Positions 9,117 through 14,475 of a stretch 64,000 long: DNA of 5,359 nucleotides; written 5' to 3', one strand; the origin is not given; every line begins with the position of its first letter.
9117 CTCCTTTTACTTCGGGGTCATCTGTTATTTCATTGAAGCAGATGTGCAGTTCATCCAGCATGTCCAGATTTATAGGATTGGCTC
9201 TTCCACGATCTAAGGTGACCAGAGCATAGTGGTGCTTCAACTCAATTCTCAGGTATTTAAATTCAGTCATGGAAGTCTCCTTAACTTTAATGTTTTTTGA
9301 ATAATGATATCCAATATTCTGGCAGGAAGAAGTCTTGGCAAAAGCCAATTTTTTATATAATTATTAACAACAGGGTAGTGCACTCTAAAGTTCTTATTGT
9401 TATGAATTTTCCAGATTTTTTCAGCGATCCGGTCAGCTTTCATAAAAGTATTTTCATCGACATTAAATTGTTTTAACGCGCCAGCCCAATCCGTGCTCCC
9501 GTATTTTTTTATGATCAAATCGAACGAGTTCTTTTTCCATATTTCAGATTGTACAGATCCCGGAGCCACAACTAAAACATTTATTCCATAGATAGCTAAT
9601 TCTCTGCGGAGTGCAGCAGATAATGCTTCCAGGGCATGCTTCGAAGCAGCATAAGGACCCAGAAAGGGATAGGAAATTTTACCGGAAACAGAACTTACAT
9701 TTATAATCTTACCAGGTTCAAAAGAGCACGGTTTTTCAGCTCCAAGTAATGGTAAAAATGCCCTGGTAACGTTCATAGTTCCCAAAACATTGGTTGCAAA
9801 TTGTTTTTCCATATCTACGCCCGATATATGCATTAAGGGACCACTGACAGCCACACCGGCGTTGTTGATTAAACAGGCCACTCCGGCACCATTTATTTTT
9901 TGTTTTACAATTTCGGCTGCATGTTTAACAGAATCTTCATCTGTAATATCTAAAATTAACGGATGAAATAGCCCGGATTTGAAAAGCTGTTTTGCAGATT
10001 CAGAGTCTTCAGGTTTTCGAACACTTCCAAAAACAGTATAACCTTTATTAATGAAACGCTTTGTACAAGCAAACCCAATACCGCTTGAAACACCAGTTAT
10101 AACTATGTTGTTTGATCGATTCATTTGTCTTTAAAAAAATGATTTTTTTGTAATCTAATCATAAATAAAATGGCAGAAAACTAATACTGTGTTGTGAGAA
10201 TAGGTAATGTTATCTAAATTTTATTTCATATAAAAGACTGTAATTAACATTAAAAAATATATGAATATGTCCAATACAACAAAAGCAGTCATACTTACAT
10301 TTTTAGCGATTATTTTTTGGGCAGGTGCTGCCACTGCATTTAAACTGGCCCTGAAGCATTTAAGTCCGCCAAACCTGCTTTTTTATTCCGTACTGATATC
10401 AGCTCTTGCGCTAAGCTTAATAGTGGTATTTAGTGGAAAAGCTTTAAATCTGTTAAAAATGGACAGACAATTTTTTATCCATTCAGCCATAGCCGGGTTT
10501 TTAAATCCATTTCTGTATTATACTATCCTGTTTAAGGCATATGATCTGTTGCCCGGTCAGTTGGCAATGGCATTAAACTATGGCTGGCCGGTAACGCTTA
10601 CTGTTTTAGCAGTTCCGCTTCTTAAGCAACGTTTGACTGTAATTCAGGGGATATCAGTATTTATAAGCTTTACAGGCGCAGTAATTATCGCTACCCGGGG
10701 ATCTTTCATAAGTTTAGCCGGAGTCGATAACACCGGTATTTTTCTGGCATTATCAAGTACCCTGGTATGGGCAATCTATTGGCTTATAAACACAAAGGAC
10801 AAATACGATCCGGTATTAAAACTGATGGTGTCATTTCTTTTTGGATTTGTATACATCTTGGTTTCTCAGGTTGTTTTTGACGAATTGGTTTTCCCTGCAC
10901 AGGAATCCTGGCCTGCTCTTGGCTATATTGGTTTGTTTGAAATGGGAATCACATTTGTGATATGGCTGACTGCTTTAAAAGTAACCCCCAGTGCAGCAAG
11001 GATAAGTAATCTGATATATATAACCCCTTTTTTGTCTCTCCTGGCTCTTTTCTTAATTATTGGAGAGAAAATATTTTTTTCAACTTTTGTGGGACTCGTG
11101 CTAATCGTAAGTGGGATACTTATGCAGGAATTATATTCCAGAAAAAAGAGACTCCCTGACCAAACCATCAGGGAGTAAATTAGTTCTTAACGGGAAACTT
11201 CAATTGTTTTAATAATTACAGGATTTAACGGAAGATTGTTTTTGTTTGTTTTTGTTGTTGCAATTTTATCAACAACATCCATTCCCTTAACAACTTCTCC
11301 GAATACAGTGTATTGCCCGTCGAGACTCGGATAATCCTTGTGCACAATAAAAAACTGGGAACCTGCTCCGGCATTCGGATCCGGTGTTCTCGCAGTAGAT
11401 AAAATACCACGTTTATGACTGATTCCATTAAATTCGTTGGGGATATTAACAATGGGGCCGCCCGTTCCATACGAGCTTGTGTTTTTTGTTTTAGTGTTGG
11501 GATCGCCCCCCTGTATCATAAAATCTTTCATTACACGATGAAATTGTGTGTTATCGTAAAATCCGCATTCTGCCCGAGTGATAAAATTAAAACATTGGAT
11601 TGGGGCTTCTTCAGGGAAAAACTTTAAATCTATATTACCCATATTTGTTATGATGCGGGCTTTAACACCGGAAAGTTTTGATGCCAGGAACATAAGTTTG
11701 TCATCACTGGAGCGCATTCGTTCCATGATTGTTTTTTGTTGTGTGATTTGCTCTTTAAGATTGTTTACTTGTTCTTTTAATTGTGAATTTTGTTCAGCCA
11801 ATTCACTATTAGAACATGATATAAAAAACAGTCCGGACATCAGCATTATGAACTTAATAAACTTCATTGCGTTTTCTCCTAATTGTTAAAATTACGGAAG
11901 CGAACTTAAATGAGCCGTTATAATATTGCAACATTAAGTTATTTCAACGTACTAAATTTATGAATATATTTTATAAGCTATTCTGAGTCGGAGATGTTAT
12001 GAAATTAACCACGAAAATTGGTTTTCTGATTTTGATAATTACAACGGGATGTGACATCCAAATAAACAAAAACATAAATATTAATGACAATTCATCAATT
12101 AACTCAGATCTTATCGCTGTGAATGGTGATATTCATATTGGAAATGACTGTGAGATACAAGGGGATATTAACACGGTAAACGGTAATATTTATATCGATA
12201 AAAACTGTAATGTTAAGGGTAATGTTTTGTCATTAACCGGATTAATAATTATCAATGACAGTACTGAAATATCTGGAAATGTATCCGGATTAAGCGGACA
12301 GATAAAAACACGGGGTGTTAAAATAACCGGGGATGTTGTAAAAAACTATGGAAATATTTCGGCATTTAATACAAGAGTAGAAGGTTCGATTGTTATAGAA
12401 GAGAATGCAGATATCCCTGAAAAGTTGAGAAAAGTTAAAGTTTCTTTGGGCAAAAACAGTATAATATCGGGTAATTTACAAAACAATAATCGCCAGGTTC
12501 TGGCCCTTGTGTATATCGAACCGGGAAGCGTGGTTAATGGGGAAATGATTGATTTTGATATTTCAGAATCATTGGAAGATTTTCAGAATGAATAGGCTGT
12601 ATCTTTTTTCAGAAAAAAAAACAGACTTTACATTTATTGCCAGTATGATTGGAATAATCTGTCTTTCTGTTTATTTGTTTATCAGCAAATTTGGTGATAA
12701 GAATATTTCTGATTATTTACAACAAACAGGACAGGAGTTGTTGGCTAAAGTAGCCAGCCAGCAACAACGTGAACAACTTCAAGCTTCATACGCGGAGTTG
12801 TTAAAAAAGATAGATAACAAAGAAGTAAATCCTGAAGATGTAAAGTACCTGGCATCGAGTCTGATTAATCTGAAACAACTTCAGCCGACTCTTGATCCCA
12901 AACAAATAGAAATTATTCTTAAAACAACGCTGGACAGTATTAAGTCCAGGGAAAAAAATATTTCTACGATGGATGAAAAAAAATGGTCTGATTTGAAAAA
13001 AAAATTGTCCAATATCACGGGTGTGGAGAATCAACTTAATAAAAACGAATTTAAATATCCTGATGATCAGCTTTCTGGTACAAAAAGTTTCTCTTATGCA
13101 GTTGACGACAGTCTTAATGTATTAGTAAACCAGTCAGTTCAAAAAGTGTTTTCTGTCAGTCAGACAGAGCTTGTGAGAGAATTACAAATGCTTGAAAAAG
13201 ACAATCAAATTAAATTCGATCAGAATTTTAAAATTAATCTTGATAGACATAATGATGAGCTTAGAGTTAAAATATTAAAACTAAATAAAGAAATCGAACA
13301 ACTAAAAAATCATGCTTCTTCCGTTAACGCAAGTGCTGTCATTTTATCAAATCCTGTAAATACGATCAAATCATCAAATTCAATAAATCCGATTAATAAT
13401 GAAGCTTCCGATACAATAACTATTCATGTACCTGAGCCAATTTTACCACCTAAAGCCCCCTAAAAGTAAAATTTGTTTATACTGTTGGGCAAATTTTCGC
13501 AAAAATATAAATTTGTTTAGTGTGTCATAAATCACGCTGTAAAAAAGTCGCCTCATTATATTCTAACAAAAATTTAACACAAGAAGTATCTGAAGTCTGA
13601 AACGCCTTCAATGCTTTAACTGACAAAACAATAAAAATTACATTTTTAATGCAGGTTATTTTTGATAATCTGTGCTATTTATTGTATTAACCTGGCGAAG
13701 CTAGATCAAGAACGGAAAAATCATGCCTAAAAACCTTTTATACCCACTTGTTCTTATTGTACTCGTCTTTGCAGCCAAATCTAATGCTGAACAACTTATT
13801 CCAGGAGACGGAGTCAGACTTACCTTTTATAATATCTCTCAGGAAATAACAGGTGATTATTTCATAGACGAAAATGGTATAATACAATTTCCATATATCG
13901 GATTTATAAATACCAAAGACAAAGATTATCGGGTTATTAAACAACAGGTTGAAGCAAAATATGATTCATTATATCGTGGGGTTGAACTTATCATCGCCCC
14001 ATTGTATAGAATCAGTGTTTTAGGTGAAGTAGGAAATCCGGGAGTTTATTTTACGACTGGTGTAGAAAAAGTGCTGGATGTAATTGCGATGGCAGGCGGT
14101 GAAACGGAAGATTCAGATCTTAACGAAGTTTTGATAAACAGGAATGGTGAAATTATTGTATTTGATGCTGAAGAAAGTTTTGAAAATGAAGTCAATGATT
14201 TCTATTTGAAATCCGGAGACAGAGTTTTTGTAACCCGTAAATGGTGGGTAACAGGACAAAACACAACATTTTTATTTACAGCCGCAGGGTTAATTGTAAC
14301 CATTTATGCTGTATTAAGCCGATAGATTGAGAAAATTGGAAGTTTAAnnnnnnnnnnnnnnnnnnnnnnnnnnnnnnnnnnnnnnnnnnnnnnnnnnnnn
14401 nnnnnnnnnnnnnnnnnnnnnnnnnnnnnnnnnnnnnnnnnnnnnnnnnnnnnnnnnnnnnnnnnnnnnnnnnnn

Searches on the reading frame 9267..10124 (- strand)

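Call 63: search_protein_families(library=pfam, proteins=[window:9267-10124:-], max_evalue=0.001)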
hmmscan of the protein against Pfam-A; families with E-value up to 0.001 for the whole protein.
window:9267-10124:- (285 aa): 5 families
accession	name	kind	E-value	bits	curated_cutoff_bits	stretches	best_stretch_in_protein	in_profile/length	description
PF00106.31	adh_short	-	7.2e-44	150.1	26.6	1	6-199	2-190/195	short chain dehydrogenase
PF13561.12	adh_short_C2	-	2.8e-30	106.1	27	1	11-207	1-193/236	Enoyl-(Acyl carrier protein) reductase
PF08659.16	KR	-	1.5e-09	38.4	22.6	1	8-175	4-166/180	KR domain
PF01370.27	Epimerase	-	4.6e-08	33.2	20.9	1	7-188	1-169/240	NAD dependent epimerase/dehydratase family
PF08643.16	DUF1776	-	1.3e-06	28.5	25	1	93-193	104-201/294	Fungal family of unknown function (DUF1776)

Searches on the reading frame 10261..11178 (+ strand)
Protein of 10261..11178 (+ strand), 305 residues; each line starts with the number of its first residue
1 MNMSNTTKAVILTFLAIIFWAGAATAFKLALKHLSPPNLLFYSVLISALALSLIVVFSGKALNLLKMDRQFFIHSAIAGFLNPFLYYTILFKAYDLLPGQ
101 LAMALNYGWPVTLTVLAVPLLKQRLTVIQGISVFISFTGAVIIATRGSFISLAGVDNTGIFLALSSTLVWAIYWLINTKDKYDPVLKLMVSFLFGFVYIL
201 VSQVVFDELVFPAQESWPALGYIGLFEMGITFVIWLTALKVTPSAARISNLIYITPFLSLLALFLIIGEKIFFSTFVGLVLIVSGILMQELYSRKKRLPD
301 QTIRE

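Call 63: search_protein_families(library=pfam, proteins=[window:10261-11178:+], max_evalue=0.001)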
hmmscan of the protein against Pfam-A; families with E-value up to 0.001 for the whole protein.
window:10261-11178:+ (305 aa): 1 family
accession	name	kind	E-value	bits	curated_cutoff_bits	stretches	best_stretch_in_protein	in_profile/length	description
PF00892.27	EamA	-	2.5e-34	118.9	28.2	2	158-288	2-132/135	EamA-like transporter family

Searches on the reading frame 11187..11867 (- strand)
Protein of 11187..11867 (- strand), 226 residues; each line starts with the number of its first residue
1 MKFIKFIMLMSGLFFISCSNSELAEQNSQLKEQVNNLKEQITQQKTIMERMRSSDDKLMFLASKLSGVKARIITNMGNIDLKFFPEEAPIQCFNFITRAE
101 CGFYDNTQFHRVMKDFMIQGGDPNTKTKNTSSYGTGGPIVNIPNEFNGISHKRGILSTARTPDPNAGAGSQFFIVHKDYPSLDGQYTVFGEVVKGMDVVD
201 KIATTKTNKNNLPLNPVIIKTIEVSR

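Call 63: search_protein_families(library=pfam, proteins=[window:11187-11867:-], max_evalue=0.001)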
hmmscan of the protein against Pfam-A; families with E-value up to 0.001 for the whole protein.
window:11187-11867:- (226 aa): 1 family
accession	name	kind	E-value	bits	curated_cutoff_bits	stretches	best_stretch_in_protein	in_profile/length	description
PF00160.26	Pro_isomerase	-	7.7e-50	169.7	21.7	1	71-224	3-159/159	Cyclophilin type peptidyl-prolyl cis-trans isomerase/CLD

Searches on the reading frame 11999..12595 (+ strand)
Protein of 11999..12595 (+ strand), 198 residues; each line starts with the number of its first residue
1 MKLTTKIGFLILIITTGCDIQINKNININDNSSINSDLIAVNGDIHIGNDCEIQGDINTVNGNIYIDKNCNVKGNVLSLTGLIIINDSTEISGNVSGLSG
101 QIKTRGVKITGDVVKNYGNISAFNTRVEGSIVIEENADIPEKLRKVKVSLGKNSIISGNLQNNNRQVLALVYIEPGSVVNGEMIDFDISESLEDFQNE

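Call 63: search_protein_families(library=pfam, proteins=[window:11999-12595:+], max_evalue=0.001)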
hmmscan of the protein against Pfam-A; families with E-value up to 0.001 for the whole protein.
window:11999-12595:+ (198 aa): 1 family
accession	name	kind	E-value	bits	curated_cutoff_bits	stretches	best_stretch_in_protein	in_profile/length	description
PF04519.19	Bactofilin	-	0.00031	21.4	27.9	0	47-133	3-82/98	Polymer-forming cytoskeletal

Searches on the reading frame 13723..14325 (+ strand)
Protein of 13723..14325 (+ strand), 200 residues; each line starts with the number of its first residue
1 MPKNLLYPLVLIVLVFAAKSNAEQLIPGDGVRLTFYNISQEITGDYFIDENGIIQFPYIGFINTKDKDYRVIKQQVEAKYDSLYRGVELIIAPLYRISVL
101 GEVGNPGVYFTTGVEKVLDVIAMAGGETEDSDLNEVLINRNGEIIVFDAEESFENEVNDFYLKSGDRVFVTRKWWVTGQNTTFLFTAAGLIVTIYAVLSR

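Call 3: search_protein_families(library=pfam, proteins=[window:13723-14325:+])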
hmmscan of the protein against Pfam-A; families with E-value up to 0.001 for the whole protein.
window:13723-14325:+ (200 aa): 3 families
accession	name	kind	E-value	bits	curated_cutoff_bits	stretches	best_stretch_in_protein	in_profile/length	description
PF22461.2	SLBB_2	-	2.3e-09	37.6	27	1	96-170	2-79/79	SLBB domain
PF10531.15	SLBB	-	2.2e-08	34.3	27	1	97-147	2-54/55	SLBB domain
PF02563.21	Poly_export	-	6.9e-08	33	28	1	21-87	5-70/77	Polysaccharide biosynthesis/export protein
